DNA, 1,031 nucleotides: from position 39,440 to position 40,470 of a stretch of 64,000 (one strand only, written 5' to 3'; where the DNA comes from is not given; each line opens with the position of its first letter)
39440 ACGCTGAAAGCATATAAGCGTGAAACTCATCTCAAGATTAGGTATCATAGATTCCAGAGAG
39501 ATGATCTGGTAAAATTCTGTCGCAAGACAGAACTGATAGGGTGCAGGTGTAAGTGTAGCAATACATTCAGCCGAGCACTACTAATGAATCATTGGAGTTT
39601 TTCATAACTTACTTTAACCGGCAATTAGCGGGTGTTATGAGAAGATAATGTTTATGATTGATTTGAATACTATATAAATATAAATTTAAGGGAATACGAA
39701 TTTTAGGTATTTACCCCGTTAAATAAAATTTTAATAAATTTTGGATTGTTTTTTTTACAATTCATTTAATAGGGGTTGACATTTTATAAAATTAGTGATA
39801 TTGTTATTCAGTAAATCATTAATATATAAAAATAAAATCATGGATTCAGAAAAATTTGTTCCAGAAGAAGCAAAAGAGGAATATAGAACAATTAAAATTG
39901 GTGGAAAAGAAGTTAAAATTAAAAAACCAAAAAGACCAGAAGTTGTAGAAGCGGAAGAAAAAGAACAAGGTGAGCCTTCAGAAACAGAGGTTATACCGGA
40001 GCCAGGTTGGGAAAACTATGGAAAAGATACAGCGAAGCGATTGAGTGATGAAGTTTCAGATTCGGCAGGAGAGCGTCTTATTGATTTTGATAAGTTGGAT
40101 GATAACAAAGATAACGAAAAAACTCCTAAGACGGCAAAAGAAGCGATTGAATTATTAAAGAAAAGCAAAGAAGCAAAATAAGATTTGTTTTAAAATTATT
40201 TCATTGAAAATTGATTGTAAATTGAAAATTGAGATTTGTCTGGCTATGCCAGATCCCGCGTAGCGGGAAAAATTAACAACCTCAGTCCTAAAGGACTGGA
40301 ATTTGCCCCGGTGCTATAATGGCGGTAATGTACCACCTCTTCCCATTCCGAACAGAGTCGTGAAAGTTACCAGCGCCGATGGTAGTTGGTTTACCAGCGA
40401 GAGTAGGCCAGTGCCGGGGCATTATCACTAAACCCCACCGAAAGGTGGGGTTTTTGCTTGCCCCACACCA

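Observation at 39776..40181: Promoter-equipped protein-coding ORF inside the 23S-5S spacer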

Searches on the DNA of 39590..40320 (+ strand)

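Call 25: search_rna_families(sources=[L007, L008, L009, L010], threshold=gathering)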
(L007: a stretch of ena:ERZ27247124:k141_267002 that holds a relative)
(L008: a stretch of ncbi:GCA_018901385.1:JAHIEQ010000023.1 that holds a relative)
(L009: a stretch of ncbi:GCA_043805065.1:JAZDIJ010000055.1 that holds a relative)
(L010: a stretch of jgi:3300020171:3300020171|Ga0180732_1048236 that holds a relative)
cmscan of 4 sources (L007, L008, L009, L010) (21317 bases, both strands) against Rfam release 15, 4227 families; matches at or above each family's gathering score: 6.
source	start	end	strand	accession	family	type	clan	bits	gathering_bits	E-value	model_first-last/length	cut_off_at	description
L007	1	624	+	RF02541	LSU_rRNA_bacteria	Gene; rRNA;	CL00112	449.6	50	9.1e-145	2447-2925/2925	5'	Bacterial large subunit ribosomal RNA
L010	1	582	+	RF02541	LSU_rRNA_bacteria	Gene; rRNA;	CL00112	395.8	50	6e-127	2489-2925/2925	5'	Bacterial large subunit ribosomal RNA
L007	1085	1197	+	RF00001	5S_rRNA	Gene; rRNA;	CL00113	67.2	38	1.9e-12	1-120/120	no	5S ribosomal RNA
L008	574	686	+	RF00001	5S_rRNA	Gene; rRNA;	CL00113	67.2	38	1.9e-12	1-120/120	no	5S ribosomal RNA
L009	512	624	+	RF00001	5S_rRNA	Gene; rRNA;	CL00113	67.2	38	1.9e-12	1-120/120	no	5S ribosomal RNA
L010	1043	1155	+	RF00001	5S_rRNA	Gene; rRNA;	CL00113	67.2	38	1.9e-12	1-120/120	no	5S ribosomal RNA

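Call 65: search_rna_families(source=window, start=39590, end=40320, threshold=evalue, max_evalue=10)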
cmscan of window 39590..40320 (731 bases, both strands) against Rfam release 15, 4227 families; matches with E-value up to 10: 2.
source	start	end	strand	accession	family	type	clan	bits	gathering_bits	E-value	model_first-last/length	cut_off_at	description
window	39784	39816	+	RF01096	PK-HAV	Cis-reg;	-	20.2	50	9.7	1-56/56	no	HepA virus 3'-terminal pseudoknot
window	39683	39725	-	RF02520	mir-965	Gene; miRNA;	-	14.8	43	7.2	1-76/76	no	mir-965 microRNA precursor family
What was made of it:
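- There is no Rfam match (call 65).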
